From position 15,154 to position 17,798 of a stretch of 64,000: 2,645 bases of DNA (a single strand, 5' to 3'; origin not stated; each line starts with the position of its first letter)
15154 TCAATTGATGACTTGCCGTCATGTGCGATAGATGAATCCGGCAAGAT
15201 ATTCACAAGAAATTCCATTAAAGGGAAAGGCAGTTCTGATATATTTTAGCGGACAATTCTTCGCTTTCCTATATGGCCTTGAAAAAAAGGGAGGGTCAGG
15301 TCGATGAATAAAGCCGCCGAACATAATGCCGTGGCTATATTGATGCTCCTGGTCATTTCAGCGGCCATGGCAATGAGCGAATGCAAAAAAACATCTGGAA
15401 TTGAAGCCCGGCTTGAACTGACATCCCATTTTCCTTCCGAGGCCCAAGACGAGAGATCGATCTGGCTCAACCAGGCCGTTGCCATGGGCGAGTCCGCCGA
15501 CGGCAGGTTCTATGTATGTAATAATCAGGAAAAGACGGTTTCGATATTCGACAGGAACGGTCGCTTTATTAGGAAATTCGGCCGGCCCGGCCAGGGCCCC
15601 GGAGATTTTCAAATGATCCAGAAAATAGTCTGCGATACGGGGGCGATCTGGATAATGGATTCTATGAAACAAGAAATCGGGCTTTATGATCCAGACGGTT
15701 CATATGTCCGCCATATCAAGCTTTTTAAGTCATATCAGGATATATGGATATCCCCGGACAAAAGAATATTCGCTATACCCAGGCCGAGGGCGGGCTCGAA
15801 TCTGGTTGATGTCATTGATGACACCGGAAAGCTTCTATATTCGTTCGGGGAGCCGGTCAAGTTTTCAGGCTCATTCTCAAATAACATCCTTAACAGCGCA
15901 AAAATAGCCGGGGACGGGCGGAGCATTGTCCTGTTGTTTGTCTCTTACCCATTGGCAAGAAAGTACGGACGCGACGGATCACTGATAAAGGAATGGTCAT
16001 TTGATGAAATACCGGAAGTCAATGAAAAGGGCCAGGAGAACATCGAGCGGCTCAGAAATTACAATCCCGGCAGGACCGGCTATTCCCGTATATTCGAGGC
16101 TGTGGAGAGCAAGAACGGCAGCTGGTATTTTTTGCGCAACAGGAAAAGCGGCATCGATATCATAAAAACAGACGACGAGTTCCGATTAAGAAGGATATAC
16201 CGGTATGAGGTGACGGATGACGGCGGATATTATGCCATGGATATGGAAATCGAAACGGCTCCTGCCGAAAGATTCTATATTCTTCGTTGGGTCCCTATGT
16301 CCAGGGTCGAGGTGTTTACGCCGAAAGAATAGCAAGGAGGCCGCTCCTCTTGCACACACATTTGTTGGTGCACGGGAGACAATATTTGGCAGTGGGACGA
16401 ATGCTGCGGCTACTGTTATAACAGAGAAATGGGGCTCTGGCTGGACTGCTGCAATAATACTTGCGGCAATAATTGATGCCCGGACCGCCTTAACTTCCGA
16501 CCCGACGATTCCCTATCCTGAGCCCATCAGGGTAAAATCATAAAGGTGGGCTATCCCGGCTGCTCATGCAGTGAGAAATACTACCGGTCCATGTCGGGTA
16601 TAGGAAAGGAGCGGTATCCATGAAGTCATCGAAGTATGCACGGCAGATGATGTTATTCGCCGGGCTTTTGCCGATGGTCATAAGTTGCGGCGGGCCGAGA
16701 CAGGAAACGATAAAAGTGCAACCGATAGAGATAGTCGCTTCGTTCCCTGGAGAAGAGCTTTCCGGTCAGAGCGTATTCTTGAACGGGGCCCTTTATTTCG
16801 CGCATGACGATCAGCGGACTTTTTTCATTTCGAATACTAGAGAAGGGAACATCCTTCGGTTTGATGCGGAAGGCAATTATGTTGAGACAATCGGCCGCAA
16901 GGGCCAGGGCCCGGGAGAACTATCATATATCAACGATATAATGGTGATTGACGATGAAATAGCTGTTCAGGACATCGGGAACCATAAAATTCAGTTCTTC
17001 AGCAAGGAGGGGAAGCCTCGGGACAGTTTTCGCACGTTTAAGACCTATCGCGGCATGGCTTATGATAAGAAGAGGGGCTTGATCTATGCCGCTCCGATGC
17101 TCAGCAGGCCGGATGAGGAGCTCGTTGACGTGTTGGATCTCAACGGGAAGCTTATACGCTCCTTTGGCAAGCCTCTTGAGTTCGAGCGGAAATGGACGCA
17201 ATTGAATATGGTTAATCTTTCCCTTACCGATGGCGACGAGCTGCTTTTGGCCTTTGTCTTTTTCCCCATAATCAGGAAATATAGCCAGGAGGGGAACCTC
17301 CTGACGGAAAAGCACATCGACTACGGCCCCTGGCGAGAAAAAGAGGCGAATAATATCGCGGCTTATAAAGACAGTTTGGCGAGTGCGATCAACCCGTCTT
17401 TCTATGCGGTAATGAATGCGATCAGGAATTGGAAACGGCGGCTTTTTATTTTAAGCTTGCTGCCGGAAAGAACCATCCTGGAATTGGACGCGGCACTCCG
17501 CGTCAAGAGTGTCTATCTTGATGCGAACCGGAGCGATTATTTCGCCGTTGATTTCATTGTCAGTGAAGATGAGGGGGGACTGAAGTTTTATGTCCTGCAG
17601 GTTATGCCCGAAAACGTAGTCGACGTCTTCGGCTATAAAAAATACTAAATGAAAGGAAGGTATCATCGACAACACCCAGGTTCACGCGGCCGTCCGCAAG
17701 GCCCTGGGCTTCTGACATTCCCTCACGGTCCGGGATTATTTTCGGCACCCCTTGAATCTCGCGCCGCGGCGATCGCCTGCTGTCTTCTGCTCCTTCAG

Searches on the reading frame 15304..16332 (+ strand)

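Call 25: search_protein_families(library=pfam, proteins=[window:15304-16332:+], max_evalue=0.001)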
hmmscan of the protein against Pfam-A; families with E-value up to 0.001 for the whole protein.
window:15304-16332:+ (342 aa): 1 family
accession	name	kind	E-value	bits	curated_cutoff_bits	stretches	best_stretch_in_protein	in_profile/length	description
PF17170.10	DUF5128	-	7.8e-16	58.6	22.9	1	64-141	51-131/321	6-bladed beta-propeller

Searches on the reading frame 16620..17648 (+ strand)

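Call 25: search_protein_families(library=pfam, proteins=[window:16620-17648:+], max_evalue=0.001)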
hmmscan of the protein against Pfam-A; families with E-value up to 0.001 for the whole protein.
window:16620-17648:+ (342 aa): 1 family
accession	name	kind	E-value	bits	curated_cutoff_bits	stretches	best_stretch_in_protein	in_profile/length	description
PF17170.10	DUF5128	-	4.7e-11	42.9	22.9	1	67-151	55-143/321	6-bladed beta-propeller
